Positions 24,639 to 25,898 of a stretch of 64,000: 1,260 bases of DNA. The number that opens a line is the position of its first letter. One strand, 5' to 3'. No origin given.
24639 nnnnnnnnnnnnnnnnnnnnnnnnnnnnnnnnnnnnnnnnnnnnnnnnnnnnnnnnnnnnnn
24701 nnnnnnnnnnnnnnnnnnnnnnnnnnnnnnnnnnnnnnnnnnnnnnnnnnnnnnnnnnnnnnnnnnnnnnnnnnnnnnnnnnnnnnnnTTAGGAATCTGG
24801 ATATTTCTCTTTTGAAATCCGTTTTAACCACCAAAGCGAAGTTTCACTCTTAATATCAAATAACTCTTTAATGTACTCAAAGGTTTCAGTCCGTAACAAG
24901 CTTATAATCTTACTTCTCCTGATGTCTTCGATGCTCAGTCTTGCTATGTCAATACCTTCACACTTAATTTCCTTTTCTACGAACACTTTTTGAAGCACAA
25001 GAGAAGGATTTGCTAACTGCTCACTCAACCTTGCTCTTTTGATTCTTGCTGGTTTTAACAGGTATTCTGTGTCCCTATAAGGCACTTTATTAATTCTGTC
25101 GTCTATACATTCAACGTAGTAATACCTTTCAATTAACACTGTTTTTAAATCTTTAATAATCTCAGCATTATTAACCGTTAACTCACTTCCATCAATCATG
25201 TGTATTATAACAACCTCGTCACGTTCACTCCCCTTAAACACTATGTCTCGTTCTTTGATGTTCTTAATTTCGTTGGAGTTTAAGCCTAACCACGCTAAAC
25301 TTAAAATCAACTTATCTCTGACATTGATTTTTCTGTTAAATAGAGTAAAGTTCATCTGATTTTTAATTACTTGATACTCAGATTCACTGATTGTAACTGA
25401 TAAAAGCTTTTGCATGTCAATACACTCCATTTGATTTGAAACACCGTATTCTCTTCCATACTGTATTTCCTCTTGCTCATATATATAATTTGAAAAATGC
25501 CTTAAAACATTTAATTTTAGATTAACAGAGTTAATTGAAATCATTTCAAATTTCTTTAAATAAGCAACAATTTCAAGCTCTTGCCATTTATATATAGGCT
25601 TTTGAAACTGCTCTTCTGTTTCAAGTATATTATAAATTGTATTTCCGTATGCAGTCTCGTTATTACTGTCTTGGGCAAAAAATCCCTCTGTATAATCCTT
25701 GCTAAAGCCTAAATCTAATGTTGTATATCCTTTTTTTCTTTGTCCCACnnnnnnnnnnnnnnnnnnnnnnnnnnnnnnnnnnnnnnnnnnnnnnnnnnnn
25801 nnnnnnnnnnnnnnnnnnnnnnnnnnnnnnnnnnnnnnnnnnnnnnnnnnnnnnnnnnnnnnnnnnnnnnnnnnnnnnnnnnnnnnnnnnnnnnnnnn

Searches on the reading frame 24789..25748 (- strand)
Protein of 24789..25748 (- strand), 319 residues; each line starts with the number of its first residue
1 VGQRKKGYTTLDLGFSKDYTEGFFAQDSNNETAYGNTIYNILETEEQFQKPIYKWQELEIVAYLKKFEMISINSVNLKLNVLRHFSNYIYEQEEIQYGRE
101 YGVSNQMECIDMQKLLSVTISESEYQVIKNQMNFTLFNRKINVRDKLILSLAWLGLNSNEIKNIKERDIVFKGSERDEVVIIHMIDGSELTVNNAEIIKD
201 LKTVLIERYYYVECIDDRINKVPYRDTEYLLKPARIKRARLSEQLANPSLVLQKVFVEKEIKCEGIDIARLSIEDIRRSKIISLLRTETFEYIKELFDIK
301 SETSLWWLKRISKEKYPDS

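Call 4: search_protein_families(library=pfam, proteins=[window:24789-25748:-], max_evalue=0.01)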
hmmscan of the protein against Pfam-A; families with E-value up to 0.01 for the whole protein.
window:24789-25748:- (319 aa): 1 family
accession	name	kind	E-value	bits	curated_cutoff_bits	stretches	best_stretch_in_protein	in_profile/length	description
PF22822.1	MrpR_N_CB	-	0.0021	19.1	27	1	24-88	11-76/79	MrpR, N-terminal core-binding domain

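Call 5: search_protein_families(library=phrogs, proteins=[window:24789-25748:-], max_evalue=0.01)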
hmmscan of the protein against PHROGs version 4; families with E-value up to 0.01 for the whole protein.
window:24789-25748:- (319 aa): 2 families
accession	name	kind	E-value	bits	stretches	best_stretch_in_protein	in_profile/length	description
phrog_5830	-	integration and excision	3.9e-09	37.2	1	28-282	18-263/318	integrase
phrog_27225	-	unknown function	0.0038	18.1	0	259-309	90-141/158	-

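Call 7: search_dna_similar(query=window:24789-25748:-, collection=phages, mode=protein, max_rows=25, max_evalue=0.001)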
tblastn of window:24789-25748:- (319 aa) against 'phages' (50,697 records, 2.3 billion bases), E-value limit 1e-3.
No match.

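Call 11: search_solved_structures(query=window:24789-25748:-, max_evalue=10, show_alignments=2)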
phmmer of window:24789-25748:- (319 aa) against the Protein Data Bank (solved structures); distinct sequences matched with E-value up to 10: 2.
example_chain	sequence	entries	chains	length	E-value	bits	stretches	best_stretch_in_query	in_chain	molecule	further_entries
5i0h_A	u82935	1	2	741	0.33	13.4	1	65-117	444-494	Unconventional myosin-X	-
5i0i_A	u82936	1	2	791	0.39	13.1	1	65-117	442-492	Unconventional myosin-X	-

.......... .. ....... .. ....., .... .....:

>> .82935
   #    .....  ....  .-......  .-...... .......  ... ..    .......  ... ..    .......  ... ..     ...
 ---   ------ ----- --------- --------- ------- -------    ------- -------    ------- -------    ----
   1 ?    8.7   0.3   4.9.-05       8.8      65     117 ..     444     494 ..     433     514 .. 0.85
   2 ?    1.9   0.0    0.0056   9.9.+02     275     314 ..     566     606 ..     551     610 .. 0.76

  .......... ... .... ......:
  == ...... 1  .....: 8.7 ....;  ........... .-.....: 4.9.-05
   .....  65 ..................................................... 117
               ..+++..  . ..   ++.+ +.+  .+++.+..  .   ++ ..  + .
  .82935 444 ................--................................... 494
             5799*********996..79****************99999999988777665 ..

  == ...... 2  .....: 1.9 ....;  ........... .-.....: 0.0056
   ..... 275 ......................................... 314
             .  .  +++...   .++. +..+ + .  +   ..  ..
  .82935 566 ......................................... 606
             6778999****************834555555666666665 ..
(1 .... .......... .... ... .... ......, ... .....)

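Call 12: find_homologous_proteins(query=window:24789-25748:-, max_evalue=0.001)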
Query window:24789-25748:- (319 aa): 7 proteins with E <= 0.001 among 1723 candidates.
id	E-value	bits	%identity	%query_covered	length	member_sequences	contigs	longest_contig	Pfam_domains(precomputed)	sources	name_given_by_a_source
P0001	5.0e-203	691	100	100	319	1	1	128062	-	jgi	-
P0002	1.3e-52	197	37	89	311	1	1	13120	-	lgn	-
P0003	4.2e-47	179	36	95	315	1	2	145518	-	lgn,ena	-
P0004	5.4e-45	172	34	93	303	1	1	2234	PF22822.2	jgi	jgi:hypothetical protein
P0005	8.2e-45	171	46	64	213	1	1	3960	-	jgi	jgi:putative cell wall-binding protein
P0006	6.1e-42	162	35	94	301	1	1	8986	-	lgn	-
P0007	2.5e-39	153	33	97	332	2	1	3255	-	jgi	jgi:hypothetical protein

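Call 13: find_encoding_contigs(protein=P0003, flank=10000, max_places=3)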
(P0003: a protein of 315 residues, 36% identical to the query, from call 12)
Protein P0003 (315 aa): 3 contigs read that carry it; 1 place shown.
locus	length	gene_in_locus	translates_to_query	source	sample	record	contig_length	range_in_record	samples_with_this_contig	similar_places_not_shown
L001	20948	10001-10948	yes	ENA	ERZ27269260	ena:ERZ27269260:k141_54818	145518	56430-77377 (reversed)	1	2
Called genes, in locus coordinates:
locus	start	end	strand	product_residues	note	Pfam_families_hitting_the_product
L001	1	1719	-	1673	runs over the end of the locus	PF10145:PhageMin_Tail, PF01471:PG_binding_1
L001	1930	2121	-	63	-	-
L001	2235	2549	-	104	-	-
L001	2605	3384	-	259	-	PF27173:YomU_Tube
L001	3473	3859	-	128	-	PF27256:YomW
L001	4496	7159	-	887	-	-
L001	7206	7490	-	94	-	-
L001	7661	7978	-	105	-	-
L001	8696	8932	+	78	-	-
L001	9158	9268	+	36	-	-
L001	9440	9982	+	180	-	-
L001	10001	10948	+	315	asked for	-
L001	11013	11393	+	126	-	-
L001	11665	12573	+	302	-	PF01820:Dala_Dala_lig_N, PF01071:GARS_A, PF02655:ATP-grasp_3, PF02786:CPSase_L_D2, PF08443:RimK, PF02222:ATP-grasp, PF07478:Dala_Dala_lig_C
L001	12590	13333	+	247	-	PF08713:DNA_alkylation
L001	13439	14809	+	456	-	PF12229:PG_binding_4, PF04294:VanW, PF07501:G5 (weak)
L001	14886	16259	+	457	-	PF12229:PG_binding_4, PF04294:VanW, PF07501:G5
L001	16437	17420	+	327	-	PF00493:MCM (weak), PF20030:bpMoxR, PF07726:AAA_3, PF07728:AAA_5, PF00004:AAA, PF17863:AAA_lid_2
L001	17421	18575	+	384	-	PF01882:DUF58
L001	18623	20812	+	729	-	PF01841:Transglut_core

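Call 14: find_encoding_contigs(protein=P0002, flank=10000, max_places=3)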
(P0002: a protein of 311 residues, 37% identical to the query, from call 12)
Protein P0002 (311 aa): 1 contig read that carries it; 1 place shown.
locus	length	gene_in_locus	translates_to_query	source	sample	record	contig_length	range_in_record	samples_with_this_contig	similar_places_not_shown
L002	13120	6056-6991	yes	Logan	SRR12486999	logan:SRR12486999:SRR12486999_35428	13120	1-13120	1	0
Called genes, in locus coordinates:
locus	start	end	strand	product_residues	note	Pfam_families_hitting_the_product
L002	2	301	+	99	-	?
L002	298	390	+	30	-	-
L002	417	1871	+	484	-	-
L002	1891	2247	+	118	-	-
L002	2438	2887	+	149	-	-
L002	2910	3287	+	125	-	-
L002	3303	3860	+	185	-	PF04542:Sigma70_r2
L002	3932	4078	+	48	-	-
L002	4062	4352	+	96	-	-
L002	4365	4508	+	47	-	-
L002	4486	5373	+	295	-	PF02899:Phage_int_SAM_1, PF13102:Phage_int_SAM_5 (faint), PF13495:Phage_int_SAM_4 (weak), PF00589:Phage_integrase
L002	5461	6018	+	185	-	-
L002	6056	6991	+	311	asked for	-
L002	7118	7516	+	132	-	-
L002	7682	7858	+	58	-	-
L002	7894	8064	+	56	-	-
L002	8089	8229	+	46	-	-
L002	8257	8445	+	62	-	-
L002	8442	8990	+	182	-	PF00929:RNase_T, PF16473:Rv2179c-like (faint)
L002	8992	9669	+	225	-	-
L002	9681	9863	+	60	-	-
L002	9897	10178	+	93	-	-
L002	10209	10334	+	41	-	-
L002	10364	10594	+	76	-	-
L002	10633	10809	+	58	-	-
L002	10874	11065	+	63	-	-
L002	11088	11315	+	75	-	-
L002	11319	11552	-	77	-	-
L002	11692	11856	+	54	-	-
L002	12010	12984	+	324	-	PF27337:YorF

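Call 15: find_encoding_contigs(protein=P0006, flank=10000, max_places=3)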
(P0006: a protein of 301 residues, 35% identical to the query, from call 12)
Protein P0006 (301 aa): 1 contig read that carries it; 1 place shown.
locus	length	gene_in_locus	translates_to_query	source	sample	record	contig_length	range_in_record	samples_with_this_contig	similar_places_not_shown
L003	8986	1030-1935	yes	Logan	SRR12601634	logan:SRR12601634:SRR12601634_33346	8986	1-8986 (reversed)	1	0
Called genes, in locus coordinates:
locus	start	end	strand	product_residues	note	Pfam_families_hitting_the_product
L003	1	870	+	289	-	?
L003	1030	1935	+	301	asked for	-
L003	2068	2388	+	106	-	-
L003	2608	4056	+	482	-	PF11443:DUF2828, PF25043:DUF7788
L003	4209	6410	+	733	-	-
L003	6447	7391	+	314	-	PF27337:YorF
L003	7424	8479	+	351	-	PF13479:AAA_24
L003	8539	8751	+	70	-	-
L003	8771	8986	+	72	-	?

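Call 23: search_solved_structures(query=A1, max_evalue=10, show_alignments=3)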
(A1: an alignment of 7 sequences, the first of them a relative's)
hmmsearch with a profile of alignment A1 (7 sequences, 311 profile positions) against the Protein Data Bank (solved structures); distinct sequences matched with E-value up to 10: 8.
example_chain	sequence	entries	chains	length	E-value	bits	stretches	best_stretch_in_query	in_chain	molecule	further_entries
8bj6_A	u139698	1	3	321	0.00025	23.5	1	1-222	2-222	SPbeta prophage-derived uncharacterized protein YopR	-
8bjv_A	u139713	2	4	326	0.00026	23.4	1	1-222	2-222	SPbeta prophage-derived uncharacterized protein YopR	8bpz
7wfc_A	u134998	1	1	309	0.11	14.8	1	235-307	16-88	Papain-like protease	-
2lxf_A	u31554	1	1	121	2.1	10.6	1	6-66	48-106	Uncharacterized protein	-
1e5i_A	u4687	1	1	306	2.8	10.1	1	128-161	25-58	DEACETOXYCEPHALOSPORIN C SYNTHASE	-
1e5h_A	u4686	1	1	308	2.8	10.1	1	128-161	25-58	DEACETOXYCEPHALOSPORIN C SYNTHASE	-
1hjf_A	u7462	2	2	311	2.9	10.1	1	128-161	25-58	DEACETOXYCEPHALOSPORIN C SYNTHASE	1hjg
1dcs_A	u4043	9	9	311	3.1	10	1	128-161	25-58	DEACETOXYCEPHALOSPORIN C SYNTHASE | DEACETOXYCEPHALOSPORIN C SYNTHETASE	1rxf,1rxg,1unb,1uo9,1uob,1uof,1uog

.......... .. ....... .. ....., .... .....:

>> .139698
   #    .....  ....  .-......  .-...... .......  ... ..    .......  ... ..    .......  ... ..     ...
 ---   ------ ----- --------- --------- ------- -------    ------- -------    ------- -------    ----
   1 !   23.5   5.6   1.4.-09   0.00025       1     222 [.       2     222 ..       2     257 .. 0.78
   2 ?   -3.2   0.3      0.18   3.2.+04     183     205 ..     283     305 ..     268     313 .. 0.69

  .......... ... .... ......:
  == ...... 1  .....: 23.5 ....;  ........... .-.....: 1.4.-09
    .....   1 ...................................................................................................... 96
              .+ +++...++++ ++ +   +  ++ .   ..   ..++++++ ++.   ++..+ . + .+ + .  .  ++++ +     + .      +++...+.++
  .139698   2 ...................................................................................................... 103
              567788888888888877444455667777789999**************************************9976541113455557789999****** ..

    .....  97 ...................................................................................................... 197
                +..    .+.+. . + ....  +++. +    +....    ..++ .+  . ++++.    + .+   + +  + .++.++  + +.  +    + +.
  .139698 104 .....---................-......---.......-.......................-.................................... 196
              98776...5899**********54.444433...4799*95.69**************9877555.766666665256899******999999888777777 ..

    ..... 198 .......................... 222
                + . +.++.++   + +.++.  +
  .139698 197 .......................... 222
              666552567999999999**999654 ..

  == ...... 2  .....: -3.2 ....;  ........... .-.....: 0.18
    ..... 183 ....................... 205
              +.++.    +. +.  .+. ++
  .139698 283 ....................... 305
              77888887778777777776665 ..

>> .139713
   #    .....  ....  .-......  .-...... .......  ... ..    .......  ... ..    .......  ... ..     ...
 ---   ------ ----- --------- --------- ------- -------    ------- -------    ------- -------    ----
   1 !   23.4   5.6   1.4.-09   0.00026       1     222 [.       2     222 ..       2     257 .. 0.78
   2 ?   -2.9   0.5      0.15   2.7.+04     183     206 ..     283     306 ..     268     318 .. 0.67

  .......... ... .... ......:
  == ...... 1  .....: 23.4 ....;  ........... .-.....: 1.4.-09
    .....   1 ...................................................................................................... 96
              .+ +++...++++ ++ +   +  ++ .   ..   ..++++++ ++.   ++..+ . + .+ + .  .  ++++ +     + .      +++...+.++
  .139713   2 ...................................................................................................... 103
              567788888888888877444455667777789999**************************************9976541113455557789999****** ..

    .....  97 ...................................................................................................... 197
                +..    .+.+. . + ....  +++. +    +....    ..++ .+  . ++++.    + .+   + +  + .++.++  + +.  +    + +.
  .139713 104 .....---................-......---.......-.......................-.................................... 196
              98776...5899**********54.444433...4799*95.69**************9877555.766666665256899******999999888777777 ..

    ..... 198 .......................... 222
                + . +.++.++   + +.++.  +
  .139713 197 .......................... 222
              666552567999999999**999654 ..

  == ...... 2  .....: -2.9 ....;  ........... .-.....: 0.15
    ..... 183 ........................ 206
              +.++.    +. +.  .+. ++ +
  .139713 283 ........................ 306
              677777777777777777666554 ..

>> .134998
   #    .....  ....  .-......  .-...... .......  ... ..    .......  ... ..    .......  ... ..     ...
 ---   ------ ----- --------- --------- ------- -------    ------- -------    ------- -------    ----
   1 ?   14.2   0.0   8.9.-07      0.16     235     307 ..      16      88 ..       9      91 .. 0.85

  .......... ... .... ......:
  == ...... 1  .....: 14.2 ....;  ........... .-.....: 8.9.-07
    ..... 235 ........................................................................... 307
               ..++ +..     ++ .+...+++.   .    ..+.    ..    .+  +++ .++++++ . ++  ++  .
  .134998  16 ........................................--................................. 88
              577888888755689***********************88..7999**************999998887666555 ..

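Call 33: find_related_loci(query=A1, collection=viral_contigs, flank=10000)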
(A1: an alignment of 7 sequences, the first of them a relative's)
Query A1 (319 aa) in viral_contigs; peptide patterns used: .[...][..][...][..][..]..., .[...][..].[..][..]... (x = any residue, [..] = any of these).
25 stretches matched a pattern; 12 encode a relative of the query (tblastn E <= 1e-3); 12 distinct loci.
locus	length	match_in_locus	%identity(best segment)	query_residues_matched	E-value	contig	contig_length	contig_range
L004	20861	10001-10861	38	35-318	2e-58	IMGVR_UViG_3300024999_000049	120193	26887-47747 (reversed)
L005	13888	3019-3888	34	35-318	5e-53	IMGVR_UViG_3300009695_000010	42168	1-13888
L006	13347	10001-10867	35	35-316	1e-48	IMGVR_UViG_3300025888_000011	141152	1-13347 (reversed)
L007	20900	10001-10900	34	24-316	4e-48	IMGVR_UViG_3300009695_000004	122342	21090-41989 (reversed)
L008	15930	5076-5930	31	37-315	2e-35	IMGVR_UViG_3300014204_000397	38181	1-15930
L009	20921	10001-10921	34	15-316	6e-49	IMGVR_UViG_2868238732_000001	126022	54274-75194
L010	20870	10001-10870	34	35-318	5e-53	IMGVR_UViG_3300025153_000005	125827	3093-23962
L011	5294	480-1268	31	50-312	4e-30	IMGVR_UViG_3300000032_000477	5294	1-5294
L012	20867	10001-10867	30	21-313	3e-30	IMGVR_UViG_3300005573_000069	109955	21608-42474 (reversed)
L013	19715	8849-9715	30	21-313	3e-30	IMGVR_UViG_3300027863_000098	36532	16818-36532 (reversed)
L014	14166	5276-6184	29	18-316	8e-27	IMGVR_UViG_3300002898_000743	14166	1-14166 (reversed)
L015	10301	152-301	46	266-313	9e-7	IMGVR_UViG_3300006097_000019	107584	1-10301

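Call 36: predict_structure(alignment_id=A1)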
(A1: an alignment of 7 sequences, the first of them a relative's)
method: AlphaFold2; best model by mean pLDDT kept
length: 319 residues; sequences in the alignment: 7
mean_pLDDT: 85.3   pTM: 0.78
mean pLDDT of the five models: 85.3, 84.4, 83.3, 82.8, 81.7
residues with pLDDT >= 90: 157; 70-90: 132; 50-70: 11; < 50: 19
segments of 3 or more residues with pLDDT < 50: 1-13, 239-244
pLDDT, mean of each block of 10 residues (from residue 1): 30 69 87 89 91 88 87 84 91 80 76 91 96 91 95 93 95 90 91 95 93 85 90 68 66 91 94 93 90 86 84 81
secondary structure, 60 per line:
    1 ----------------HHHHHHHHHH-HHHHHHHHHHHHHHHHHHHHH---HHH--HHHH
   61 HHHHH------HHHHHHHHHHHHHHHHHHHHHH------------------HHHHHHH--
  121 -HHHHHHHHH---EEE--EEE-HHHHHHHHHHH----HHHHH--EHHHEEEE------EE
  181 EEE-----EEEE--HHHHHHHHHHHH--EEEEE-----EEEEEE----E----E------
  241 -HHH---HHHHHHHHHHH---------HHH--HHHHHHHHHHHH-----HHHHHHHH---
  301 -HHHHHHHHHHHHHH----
elements in order: H17-26 H28-48 H57-65 H72-93 H112-118 H122-130 E134-136 E139-141 H143-153 H158-162 E169-172 E179-183 E189-192 H195-206 E209-213 E219-224 H248-258 H273-284 H290-297 H302-315

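Call 41: fold_search(model_id=the predicted structure, library=pdb)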
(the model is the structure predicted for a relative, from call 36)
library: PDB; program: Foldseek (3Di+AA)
matches with E <= 10: 240; with E <= 0.001: 34
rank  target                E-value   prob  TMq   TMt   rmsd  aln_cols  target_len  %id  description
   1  8bpz                  1.4e-07  1.00  0.43  0.43  16.0       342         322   14  Crystal structure of YopR (released 2023-11-29)
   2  8a0a_A                1.7e-07  1.00  0.42  0.42  16.5       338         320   15  Bacillus subtilis SPbeta prophage master regulator MrpR (released 2023-06-14)
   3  8bj6_A                2.4e-07  1.00  0.43  0.43  15.8       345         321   15  Crystal structure of YopR (released 2023-11-15)
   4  8bj6_C                3.2e-07  1.00  0.42  0.42  15.8       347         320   15  Crystal structure of YopR (released 2023-11-15)
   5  9rd5_H                4.3e-07  1.00  0.61  0.62   5.9       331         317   12  Phi3T SroF bound to DNA (released 2026-01-14)
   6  9rgl_G                8.9e-07  1.00  0.47  0.48  11.2       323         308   11  Crystal structure of the SroF-Sar complex, repressor and antirepressor of phage phi3T. (released 2026-01-14)
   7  5jjv_A                4.6e-05  1.00  0.45  0.41   8.8       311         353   14  Crystal structure of XerH site-specific recombinase bound to palindromic difH substrate: post-cleavage complex (released 2016-12-28)
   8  5u91_F                6.7e-05  1.00  0.41  0.41  11.3       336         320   11  Crystal structure of Tre/loxLTR complex (released 2017-07-26)
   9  1drg_A                9.0e-05  1.00  0.42  0.42   8.1       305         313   12  CRYSTAL STRUCTURE OF TRIMERIC CRE RECOMBINASE-LOX COMPLEX (released 2001-10-19)
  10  5u91_B                1.3e-04  1.00  0.43  0.42  10.6       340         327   12  Crystal structure of Tre/loxLTR complex (released 2017-07-26)
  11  9rgl_A                1.3e-04  1.00  0.45  0.49   9.3       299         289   11  Crystal structure of the SroF-Sar complex, repressor and antirepressor of phage phi3T. (released 2026-01-14)
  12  5jk0_B                1.4e-04  1.00  0.44  0.41   7.9       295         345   14  Crystal structure of XerH site-specific recombinase bound to difH substrate: pre-cleavage complex (released 2016-12-28)
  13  6en2_A                1.5e-04  1.00  0.46  0.46  10.5       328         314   11  Structure of the Tn1549 transposon Integrase (aa 82-397, R225K) in complex with a circular intermediate DNA (CI6b-DNA) (released 2018-04-04)
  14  4crx_A                1.6e-04  1.00  0.40  0.40  10.4       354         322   10  ASYMMETRIC DNA-BENDING IN THE CRE-LOXP SITE-SPECIFIC RECOMBINATION SYNAPSE (released 1999-06-14)
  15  1pvq_B                1.8e-04  1.00  0.41  0.41  10.2       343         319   10  BASIS FOR A SWITCH IN SUBSTRATE SPECIFICITY: CRYSTAL STRUCTURE OF SELECTED VARIANT OF CRE SITE-SPECIFIC RECOMBINASE, L (released 2004-02-17)
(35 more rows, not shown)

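Call 46: find_related_loci(query=A1, collection=genome_contigs, flank=10000)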
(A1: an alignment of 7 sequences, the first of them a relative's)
Query A1 (319 aa) in genome_contigs; peptide patterns used: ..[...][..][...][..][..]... (x = any residue, [..] = any of these).
14 stretches matched a pattern; 2 encode a relative of the query (tblastn E <= 1e-3); 2 distinct loci.
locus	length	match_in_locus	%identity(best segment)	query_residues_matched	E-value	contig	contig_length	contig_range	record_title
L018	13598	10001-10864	29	48-316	1e-28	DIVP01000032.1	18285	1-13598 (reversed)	MAG TPA_asm: Peptococcaceae bacterium UBA6129 UBA6129_contig_29839, whole genome shotgun sequence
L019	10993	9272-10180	29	18-316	9e-28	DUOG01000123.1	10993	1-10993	MAG TPA_asm: Acholeplasmataceae bacterium isolate AS08sgBPME_156 311860_AS08, whole genome shotgun sequence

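Call 47: search_protein_families(library=pfam, proteins=[L002:5461-6018:+, L002:4062-4352:+], max_evalue=0.01)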
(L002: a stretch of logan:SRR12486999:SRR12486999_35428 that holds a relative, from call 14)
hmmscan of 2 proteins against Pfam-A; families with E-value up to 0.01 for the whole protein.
L002:5461-6018:+ (185 aa): 0 families

L002:4062-4352:+ (96 aa): 0 families

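Call 59: find_encoding_contigs(protein=P0001, flank=10000, max_places=2)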
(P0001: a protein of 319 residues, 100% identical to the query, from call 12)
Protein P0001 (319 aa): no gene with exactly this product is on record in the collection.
